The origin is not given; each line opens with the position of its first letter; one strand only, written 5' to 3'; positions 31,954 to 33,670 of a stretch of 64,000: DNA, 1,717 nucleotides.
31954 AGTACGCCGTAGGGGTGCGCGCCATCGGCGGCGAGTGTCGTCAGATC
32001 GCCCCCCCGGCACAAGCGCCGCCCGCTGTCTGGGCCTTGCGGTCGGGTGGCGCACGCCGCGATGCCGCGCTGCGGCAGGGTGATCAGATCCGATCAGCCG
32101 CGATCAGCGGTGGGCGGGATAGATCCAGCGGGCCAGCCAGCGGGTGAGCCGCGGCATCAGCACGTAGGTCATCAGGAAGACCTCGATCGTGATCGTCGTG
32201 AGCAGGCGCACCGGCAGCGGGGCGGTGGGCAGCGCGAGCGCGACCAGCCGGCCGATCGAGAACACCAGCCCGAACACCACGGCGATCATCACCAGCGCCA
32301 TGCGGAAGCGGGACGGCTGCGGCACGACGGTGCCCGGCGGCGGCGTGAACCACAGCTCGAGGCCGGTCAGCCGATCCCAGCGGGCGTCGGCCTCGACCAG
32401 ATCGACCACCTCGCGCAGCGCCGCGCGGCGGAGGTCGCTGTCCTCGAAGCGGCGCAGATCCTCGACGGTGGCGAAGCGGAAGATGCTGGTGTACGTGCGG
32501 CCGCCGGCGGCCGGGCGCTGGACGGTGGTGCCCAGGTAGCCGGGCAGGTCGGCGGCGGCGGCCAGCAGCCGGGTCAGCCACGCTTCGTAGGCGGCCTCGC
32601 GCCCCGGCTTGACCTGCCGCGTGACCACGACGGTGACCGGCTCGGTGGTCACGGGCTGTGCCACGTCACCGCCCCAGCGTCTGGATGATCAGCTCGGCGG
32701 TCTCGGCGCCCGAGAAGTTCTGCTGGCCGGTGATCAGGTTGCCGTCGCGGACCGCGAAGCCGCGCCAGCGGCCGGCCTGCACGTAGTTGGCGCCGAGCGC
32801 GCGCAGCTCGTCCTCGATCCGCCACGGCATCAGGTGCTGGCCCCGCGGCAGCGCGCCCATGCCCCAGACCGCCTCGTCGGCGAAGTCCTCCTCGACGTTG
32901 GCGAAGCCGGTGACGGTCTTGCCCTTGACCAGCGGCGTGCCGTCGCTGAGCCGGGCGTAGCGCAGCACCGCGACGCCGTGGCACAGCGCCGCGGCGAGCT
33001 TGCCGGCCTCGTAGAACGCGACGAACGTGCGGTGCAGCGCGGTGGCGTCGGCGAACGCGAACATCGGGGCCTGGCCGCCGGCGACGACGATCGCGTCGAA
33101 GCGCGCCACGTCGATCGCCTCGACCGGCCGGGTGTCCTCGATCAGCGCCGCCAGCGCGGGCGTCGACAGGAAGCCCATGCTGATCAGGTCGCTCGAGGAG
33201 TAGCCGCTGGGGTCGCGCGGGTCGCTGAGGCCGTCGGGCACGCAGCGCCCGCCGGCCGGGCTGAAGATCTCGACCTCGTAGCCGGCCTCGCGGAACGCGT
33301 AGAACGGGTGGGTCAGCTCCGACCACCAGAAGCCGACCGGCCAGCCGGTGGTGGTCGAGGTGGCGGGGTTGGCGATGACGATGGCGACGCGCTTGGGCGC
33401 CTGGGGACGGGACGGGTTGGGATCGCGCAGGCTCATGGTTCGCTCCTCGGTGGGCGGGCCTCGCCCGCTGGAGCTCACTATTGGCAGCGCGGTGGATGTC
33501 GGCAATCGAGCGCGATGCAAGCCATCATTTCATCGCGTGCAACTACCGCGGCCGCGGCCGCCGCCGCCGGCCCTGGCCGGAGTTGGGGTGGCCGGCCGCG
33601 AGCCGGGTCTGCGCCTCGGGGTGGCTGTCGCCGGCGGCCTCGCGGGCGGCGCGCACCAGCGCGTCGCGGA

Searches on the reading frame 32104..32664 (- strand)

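Call 33: search_protein_families(library=pfam, proteins=[window:32104-32664:-], max_evalue=0.001)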
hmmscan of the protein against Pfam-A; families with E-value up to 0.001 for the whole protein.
window:32104-32664:- (186 aa): 1 family
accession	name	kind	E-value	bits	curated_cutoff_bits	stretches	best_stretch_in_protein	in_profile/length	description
PF03992.22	ABM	-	5e-09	36.6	23.1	1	9-83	1-76/78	Antibiotic biosynthesis monooxygenase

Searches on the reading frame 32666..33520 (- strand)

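Call 33: search_protein_families(library=pfam, proteins=[window:32666-33520:-], max_evalue=0.001)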
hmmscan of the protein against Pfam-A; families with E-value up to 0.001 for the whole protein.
window:32666-33520:- (284 aa): 2 families
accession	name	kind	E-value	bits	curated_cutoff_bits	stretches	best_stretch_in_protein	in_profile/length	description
PF01965.30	DJ-1_PfpI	-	8.5e-14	52.1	26.6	1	67-268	14-152/165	DJ-1/PfpI family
PF17124.11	ThiJ_like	-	2.3e-06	28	30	1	63-190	5-142/186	ThiJ/PfpI family-like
